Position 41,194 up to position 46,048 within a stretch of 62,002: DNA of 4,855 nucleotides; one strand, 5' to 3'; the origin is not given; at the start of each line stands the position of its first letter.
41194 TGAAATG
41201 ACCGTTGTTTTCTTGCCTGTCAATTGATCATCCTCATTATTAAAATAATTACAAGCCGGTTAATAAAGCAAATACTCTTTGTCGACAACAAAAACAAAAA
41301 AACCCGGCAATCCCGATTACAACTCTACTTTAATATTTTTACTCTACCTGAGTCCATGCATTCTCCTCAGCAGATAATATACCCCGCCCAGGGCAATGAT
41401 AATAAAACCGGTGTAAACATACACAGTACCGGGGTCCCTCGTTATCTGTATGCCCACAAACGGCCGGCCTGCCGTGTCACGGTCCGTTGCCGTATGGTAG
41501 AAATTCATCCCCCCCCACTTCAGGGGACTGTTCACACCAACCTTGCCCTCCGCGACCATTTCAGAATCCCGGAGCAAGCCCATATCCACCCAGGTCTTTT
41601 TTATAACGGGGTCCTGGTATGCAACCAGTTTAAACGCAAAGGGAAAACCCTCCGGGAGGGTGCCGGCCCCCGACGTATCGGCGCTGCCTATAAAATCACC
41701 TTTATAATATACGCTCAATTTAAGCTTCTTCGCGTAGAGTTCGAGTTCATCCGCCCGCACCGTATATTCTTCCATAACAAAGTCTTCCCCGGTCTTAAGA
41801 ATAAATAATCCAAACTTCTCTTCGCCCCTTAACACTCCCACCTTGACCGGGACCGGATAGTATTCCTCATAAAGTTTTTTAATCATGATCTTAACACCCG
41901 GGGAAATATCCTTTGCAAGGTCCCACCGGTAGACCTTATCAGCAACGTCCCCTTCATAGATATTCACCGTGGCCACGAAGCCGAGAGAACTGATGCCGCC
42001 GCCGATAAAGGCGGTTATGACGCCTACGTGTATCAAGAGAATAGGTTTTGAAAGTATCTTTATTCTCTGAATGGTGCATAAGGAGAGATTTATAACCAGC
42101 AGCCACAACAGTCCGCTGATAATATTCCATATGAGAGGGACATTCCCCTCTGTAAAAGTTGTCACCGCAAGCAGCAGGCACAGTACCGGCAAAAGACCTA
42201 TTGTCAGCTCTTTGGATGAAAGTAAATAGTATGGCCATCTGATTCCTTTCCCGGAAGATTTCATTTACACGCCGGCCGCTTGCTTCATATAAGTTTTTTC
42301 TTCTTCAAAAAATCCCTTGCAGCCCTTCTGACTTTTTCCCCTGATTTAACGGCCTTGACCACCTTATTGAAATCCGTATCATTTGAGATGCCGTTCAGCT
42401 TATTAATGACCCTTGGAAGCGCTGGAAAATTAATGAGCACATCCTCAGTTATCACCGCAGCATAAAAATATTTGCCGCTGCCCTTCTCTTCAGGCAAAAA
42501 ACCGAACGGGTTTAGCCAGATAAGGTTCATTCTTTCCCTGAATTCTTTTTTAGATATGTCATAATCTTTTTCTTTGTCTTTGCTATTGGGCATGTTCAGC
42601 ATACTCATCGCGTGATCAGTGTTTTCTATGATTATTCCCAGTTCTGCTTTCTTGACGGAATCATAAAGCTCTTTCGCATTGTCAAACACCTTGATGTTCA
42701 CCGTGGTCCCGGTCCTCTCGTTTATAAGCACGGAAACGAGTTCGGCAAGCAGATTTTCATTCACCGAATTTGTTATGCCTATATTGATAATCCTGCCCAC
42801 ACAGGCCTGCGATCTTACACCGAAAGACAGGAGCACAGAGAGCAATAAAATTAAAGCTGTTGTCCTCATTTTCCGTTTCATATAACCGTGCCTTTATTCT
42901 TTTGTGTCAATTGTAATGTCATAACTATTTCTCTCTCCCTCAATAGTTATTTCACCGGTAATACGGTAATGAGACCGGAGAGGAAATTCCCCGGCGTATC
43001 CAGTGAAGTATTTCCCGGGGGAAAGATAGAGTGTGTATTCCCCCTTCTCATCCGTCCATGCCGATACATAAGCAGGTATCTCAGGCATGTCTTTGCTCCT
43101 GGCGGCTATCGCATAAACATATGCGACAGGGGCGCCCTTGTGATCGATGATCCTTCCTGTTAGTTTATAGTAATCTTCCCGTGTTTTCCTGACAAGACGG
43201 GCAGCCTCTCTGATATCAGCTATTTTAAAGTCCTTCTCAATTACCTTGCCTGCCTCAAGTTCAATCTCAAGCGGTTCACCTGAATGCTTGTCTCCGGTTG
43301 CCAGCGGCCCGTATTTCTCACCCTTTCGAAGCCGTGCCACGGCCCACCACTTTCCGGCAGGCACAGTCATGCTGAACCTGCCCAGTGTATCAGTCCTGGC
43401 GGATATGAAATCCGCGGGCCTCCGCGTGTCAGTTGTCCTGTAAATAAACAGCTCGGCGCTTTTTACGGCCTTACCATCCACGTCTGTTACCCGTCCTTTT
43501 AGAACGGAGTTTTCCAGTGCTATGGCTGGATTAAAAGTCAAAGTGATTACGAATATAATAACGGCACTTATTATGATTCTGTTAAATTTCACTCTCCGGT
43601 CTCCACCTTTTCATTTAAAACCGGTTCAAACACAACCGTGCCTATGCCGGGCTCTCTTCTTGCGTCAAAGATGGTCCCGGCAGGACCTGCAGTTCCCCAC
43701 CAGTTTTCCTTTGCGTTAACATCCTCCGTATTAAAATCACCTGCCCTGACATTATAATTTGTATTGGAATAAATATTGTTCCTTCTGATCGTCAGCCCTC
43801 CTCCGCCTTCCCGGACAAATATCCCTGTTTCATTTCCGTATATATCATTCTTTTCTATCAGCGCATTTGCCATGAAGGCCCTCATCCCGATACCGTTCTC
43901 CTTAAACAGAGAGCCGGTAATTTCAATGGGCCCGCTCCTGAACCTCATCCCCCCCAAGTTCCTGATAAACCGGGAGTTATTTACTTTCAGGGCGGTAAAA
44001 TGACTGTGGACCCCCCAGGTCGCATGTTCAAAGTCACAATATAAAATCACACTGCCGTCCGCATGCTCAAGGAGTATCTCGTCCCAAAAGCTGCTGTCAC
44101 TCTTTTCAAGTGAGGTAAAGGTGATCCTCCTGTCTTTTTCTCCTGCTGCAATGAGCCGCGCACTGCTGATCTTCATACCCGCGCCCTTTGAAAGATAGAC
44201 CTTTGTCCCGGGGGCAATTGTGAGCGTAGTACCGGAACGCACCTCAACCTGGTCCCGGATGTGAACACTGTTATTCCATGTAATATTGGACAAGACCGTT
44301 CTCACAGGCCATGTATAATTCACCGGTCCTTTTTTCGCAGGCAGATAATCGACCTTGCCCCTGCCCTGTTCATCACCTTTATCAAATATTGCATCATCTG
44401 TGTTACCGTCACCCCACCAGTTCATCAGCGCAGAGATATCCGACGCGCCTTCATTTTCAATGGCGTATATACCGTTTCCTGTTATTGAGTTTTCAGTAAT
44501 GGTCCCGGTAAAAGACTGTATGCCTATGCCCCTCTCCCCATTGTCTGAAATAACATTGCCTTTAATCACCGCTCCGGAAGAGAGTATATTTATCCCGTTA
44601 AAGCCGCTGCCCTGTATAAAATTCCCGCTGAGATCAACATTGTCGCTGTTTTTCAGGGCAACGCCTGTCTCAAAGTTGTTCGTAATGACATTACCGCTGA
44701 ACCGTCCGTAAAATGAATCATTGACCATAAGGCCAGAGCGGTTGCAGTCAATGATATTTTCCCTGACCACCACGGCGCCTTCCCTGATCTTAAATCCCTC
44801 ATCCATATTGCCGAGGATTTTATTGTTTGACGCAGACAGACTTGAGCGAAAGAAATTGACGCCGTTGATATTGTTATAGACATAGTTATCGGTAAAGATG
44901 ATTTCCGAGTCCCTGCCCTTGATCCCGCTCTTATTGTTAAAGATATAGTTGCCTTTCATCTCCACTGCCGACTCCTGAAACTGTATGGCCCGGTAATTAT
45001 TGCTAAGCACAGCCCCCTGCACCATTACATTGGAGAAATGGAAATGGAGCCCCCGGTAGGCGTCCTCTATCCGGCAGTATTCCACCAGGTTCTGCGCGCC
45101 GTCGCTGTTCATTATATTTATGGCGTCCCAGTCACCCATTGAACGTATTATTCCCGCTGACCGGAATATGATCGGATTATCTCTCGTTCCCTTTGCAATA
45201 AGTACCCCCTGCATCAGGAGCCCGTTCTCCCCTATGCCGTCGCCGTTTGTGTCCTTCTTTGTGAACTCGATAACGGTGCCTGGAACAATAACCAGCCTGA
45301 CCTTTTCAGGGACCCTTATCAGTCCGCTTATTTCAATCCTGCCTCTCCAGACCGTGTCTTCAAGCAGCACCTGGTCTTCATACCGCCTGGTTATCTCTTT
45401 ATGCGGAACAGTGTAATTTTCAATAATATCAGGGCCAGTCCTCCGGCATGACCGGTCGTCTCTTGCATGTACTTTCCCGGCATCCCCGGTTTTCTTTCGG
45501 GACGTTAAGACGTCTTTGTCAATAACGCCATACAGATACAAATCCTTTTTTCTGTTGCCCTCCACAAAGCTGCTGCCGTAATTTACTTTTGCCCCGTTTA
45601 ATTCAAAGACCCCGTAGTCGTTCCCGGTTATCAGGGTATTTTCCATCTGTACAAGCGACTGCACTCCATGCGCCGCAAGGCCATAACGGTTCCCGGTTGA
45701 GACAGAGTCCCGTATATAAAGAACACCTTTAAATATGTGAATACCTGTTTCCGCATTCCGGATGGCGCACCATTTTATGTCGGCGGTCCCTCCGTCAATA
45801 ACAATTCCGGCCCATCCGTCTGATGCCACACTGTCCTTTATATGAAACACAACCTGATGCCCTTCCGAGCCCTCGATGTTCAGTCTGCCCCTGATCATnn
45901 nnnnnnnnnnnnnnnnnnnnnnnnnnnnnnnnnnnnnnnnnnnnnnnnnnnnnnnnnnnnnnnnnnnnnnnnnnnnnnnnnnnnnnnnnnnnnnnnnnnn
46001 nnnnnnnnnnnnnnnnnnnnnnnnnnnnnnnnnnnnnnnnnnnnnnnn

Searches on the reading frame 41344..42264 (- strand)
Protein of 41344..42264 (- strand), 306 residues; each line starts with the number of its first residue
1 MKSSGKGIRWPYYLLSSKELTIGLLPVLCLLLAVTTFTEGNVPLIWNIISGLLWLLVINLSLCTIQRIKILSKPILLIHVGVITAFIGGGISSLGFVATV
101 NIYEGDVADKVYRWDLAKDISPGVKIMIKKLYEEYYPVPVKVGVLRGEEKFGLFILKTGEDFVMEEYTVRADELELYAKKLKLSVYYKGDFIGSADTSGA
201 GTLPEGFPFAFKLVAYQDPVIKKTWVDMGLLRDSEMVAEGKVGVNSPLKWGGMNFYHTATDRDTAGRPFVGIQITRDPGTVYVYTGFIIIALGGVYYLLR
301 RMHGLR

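Call 24: search_protein_families(library=pfam, proteins=[window:41344-42264:-], max_evalue=0.01)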
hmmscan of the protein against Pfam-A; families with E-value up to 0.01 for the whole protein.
window:41344-42264:- (306 aa): 1 family
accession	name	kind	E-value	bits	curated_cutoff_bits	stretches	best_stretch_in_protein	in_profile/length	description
PF05140.19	ResB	-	1.2e-07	31.4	24.6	0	267-296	417-446/486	ResB-like family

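Call 25: search_protein_families(library=ncbifam, proteins=[window:41344-42264:-], max_evalue=0.01)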
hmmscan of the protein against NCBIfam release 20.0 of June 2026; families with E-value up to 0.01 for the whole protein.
window:41344-42264:- (306 aa): 0 families

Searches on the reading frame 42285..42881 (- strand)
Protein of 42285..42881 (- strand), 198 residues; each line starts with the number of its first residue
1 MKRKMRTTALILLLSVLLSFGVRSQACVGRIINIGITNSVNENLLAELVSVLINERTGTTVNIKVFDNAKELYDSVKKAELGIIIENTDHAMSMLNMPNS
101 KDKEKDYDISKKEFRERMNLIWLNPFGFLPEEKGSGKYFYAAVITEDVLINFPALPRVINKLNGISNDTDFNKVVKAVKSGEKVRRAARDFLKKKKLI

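Call 24: search_protein_families(library=pfam, proteins=[window:42285-42881:-], max_evalue=0.01)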
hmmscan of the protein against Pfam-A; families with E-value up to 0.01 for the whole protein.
window:42285-42881:- (198 aa): 1 family
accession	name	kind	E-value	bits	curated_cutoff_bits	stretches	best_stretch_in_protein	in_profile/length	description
PF04069.17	OpuAC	-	3.5e-08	33.8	21.2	1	32-128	3-84/257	Substrate binding domain of ABC-type glycine betaine transport system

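Call 25: search_protein_families(library=ncbifam, proteins=[window:42285-42881:-], max_evalue=0.01)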
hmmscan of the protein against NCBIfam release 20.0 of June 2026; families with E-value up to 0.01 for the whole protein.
window:42285-42881:- (198 aa): 1 family
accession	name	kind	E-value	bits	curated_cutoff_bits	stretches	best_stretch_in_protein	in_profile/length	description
NF003922.0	PRK05443.2-3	equivalog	0.0092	14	981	0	28-153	270-390/735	RNA degradosome polyphosphate kinase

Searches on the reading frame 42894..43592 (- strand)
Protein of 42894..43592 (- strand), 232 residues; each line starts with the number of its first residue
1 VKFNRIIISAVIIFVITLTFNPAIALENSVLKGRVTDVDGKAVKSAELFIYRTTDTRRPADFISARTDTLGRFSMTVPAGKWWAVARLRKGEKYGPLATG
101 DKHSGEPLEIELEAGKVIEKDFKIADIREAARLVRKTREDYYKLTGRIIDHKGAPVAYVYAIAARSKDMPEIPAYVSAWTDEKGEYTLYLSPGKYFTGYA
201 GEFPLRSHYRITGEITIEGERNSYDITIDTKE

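Call 24: search_protein_families(library=pfam, proteins=[window:42894-43592:-], max_evalue=0.01)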
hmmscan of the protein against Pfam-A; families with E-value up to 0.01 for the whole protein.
window:42894-43592:- (232 aa): 2 families
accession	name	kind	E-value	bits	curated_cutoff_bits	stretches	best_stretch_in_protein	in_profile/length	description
PF13620.12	CarboxypepD_reg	-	6.2e-11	42.9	32.3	2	31-87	2-55/82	Carboxypeptidase regulatory-like domain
PF10670.15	DUF4198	-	6.4e-06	26.9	34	1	21-87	139-206/209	Domain of unknown function (DUF4198)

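Call 25: search_protein_families(library=ncbifam, proteins=[window:42894-43592:-], max_evalue=0.01)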
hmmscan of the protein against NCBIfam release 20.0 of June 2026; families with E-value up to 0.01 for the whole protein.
window:42894-43592:- (232 aa): 1 family
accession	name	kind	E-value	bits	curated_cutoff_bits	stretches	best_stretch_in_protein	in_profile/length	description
TIGR04134.1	lipo_with_rSAM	hypoth_equivalog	0.0079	16.2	39.8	0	31-75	42-89/150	radical SAM-associated putative lipoprotein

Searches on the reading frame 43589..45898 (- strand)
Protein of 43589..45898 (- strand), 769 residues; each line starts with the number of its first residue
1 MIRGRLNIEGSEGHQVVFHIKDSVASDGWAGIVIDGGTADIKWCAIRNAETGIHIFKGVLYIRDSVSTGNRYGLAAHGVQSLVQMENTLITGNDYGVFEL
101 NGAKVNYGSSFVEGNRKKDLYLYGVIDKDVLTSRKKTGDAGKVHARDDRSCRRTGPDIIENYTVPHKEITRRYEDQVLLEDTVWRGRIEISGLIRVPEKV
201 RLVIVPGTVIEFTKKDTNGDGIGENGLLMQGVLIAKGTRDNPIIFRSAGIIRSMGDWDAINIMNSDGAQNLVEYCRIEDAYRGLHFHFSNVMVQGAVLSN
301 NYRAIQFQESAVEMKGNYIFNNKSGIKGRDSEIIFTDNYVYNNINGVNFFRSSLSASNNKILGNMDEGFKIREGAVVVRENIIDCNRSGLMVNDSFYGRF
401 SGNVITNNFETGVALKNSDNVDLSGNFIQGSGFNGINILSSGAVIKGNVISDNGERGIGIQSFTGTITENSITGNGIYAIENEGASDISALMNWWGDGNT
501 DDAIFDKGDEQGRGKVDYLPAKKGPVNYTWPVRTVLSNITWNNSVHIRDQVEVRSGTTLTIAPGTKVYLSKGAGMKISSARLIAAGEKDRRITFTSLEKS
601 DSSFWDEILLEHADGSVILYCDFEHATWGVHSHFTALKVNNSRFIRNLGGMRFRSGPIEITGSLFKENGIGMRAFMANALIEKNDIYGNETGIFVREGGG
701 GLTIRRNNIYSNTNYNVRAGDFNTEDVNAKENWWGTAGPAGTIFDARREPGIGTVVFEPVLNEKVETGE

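Call 24: search_protein_families(library=pfam, proteins=[window:43589-45898:-], max_evalue=0.01)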
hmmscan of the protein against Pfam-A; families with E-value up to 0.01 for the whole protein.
window:43589-45898:- (769 aa): 2 families
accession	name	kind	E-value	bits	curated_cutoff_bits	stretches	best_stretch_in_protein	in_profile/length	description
PF13229.12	Beta_helix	-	3.6e-36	124.6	25.9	6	353-488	10-151/158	Right handed beta helix region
PF05048.19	NosD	-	7.6e-22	78.2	23.6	3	365-495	59-186/212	Periplasmic copper-binding protein (NosD)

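Call 25: search_protein_families(library=ncbifam, proteins=[window:43589-45898:-], max_evalue=0.01)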
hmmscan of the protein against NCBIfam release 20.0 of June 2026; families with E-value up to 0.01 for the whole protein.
window:43589-45898:- (769 aa): 1 family
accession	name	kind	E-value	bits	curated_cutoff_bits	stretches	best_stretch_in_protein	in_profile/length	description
TIGR03804.1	para_beta_helix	repeat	7.1e-07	28.8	19.45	1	389-431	1-42/44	parallel beta-helix repeat protein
